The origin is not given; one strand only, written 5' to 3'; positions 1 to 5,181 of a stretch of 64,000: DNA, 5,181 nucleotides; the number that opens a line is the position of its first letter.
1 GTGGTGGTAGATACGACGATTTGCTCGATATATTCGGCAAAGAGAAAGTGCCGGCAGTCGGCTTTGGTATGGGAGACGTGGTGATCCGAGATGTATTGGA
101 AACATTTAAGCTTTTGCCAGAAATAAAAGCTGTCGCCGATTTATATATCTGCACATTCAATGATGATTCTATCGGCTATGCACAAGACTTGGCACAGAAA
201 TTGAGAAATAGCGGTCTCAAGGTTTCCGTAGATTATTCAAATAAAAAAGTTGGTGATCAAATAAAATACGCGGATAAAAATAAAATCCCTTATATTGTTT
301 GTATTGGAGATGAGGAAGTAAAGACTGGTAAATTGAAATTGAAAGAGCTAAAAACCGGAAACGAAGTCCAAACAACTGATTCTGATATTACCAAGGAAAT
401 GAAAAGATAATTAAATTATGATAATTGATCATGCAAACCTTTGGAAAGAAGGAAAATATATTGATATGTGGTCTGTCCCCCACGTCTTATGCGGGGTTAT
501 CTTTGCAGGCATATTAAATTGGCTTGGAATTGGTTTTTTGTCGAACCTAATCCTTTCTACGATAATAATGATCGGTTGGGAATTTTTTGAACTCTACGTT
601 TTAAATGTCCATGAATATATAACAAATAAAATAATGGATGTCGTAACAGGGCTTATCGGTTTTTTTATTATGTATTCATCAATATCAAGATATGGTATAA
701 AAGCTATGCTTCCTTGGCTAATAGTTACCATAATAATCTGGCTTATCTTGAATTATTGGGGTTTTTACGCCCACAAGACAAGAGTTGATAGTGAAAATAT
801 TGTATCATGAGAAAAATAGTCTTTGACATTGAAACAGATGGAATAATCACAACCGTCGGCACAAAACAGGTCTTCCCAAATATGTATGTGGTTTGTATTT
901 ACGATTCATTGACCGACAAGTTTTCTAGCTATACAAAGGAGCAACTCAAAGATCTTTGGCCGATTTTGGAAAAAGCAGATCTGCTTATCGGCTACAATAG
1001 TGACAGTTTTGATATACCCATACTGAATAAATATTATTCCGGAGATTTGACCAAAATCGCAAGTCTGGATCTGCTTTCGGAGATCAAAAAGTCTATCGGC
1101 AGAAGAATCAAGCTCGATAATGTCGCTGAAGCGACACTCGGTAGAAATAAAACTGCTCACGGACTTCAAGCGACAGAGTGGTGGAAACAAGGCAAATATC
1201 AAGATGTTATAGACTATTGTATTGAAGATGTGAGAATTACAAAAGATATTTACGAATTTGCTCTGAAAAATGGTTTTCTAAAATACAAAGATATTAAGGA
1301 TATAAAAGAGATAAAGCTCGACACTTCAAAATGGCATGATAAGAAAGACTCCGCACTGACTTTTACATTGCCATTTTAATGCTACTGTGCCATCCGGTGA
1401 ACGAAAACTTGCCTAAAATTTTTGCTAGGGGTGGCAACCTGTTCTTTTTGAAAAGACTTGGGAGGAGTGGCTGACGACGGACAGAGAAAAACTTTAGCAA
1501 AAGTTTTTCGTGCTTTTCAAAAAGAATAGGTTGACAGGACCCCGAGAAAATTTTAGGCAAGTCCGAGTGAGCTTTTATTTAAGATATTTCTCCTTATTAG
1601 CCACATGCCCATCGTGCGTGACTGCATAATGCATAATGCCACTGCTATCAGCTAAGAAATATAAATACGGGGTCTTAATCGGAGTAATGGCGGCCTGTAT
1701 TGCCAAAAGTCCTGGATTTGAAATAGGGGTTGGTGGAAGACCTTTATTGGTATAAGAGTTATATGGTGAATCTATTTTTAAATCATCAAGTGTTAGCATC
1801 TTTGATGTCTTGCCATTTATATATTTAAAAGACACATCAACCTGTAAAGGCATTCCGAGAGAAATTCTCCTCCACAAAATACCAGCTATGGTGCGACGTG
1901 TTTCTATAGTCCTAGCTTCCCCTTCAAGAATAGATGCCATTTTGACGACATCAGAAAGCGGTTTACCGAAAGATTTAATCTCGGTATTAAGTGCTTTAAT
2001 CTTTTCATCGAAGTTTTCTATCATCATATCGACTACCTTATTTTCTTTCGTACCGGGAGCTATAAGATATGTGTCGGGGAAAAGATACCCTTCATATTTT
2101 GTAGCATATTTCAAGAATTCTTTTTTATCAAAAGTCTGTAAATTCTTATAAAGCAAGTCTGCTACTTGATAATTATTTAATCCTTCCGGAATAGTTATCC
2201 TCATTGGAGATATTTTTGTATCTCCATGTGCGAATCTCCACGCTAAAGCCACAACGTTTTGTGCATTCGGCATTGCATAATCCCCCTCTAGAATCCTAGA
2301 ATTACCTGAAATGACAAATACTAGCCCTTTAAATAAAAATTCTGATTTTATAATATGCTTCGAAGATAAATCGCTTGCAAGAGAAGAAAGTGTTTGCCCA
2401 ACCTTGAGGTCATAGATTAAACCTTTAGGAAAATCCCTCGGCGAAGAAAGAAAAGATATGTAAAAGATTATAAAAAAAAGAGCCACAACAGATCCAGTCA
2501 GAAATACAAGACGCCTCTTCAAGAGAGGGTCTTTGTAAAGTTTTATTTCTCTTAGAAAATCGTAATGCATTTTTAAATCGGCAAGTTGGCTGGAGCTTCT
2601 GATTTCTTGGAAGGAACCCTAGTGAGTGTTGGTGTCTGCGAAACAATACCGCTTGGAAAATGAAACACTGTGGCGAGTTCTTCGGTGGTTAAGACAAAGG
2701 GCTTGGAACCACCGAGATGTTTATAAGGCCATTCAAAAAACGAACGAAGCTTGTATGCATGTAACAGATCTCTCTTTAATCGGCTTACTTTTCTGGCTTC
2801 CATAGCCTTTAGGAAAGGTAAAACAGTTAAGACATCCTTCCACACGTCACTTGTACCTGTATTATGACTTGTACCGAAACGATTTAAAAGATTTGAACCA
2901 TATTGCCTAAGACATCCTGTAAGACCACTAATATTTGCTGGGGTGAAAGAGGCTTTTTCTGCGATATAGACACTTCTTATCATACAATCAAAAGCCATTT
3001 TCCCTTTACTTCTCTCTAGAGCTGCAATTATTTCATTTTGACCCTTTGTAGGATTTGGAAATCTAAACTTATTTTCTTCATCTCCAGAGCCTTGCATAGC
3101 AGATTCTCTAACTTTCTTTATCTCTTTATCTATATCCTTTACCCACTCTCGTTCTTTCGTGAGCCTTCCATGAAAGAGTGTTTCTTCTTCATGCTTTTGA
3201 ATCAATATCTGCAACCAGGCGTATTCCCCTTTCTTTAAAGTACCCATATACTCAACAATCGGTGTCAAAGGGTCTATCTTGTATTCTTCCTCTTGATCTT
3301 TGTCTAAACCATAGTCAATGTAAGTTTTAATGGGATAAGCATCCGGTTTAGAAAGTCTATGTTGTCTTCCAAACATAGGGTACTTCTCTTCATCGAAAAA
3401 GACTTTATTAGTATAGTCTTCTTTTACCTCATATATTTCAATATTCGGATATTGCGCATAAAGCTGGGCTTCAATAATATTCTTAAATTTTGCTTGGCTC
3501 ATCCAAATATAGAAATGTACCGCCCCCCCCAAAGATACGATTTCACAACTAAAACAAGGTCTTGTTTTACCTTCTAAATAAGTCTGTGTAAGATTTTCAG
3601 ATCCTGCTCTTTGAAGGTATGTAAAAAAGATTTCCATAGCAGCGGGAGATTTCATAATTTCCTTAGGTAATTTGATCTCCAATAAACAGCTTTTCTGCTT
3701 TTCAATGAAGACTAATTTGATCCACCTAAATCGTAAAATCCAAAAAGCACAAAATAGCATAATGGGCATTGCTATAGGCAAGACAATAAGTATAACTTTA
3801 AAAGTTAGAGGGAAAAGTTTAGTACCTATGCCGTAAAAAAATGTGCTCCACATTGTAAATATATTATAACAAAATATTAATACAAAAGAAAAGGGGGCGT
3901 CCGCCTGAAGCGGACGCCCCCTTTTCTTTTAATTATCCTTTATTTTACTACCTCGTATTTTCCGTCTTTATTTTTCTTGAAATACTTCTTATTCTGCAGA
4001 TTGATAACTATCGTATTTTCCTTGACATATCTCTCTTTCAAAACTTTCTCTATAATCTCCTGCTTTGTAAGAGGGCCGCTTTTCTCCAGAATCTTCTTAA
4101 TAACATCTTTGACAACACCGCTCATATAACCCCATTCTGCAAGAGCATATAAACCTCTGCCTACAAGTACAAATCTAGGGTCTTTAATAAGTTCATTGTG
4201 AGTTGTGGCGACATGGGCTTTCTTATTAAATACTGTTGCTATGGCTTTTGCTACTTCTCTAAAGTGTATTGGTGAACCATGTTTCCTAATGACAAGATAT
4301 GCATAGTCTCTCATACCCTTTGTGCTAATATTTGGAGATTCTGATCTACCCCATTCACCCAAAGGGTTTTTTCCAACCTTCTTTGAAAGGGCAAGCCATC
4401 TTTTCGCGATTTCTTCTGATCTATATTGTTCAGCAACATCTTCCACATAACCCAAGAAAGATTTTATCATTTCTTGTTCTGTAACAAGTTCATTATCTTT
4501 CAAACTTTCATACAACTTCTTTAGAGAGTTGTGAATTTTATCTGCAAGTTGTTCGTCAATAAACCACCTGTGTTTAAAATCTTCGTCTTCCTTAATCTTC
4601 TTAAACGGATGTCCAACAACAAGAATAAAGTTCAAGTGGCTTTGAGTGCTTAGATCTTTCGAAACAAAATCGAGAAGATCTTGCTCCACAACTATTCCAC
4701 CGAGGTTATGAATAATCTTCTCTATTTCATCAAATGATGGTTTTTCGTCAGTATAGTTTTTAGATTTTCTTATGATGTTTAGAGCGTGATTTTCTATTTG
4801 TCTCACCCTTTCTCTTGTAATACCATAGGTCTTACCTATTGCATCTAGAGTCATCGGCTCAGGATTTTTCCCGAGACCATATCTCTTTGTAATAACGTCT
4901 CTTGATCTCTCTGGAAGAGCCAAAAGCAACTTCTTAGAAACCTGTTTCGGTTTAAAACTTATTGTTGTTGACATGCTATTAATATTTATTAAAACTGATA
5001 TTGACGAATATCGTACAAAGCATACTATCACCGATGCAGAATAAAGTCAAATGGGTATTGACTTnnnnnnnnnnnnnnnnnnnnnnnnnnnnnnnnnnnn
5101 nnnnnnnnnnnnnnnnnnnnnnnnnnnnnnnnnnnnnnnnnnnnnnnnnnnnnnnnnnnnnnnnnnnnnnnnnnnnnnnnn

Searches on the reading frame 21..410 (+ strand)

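Call 107: search_protein_families(library=pfam, proteins=[window:21-410:+], max_evalue=0.1)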
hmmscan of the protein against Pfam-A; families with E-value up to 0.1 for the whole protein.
window:21-410:+ (129 aa): 3 families
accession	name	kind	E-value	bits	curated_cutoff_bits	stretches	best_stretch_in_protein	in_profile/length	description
PF03129.25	HGTP_anticodon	-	3.8e-20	72.3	21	1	42-127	3-91/94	Anticodon binding domain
PF21491.2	MIMI_R596-like_C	-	0.046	14.1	27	1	21-96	2-72/107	Mimivirus sulfhydryl oxidase R596-like, C-terminal domain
PF21914.1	DUF6921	-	0.093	13.2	26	0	38-74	45-82/123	Domain of unknown function (DUF6921)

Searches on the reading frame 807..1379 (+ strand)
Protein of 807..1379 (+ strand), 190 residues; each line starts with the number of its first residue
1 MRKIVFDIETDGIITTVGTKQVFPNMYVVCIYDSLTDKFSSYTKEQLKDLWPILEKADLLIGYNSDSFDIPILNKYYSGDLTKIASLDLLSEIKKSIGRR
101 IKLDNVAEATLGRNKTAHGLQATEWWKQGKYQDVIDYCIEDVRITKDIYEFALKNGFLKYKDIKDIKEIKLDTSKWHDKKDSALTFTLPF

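Call 51: find_encoding_contigs(protein=window:807-1379:+, flank=10000, max_places=2)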
Protein window:807-1379:+ (190 aa): 1 contig read that carries it; 1 place shown.
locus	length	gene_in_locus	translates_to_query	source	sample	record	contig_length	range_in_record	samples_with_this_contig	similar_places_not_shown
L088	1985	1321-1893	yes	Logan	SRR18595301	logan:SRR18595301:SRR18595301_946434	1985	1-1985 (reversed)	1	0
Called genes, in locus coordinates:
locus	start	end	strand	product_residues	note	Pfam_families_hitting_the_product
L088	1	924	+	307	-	?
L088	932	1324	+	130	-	-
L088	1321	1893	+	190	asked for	PF01612:DNA_pol_A_exo1 (weak), PF13482:RNase_H_2, PF10108:DNA_pol_B_exo2 (faint)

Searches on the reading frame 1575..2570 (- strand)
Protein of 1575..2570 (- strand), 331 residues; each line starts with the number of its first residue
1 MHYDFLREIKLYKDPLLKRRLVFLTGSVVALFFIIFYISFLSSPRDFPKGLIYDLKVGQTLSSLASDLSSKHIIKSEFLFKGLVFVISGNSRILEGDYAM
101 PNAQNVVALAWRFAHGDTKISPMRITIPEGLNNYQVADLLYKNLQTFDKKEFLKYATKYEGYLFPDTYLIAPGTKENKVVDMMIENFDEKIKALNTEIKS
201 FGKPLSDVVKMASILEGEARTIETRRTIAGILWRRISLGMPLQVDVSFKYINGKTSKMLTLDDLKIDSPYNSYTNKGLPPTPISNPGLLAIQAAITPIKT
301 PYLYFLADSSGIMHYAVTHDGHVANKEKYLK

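Call 72: search_protein_families(library=pfam, proteins=[window:1575-2570:-], max_evalue=0.0001)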
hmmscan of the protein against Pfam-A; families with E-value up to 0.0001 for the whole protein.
window:1575-2570:- (331 aa): 1 family
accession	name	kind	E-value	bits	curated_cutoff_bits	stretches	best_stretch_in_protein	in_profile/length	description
PF02618.21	YceG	-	7.7e-67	226.1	32.4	1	56-328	4-275/275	YceG-like family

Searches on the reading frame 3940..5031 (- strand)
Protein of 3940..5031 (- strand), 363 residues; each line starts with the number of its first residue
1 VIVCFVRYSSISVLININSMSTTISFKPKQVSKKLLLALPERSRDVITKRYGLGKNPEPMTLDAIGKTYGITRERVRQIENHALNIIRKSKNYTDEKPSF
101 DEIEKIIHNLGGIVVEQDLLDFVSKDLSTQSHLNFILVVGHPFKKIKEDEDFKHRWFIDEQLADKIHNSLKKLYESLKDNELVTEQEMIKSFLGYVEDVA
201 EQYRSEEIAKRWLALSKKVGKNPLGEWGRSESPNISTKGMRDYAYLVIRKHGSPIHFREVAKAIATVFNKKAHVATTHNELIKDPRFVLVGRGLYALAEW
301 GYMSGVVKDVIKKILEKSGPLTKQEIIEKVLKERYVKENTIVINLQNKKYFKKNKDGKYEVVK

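Call 72: search_protein_families(library=pfam, proteins=[window:3940-5031:-], max_evalue=0.0001)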
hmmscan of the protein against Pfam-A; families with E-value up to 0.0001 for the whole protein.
window:3940-5031:- (363 aa): 2 families
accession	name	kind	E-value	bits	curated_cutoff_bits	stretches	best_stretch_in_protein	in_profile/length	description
PF04545.22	Sigma70_r4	-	2.6e-14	52.9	24.1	1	36-89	2-50/50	Sigma-70, region 4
PF05066.19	HARE-HTH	-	3.7e-09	37.3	25.9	0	241-300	4-71/71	HB1, ASXL, restriction endonuclease HTH domain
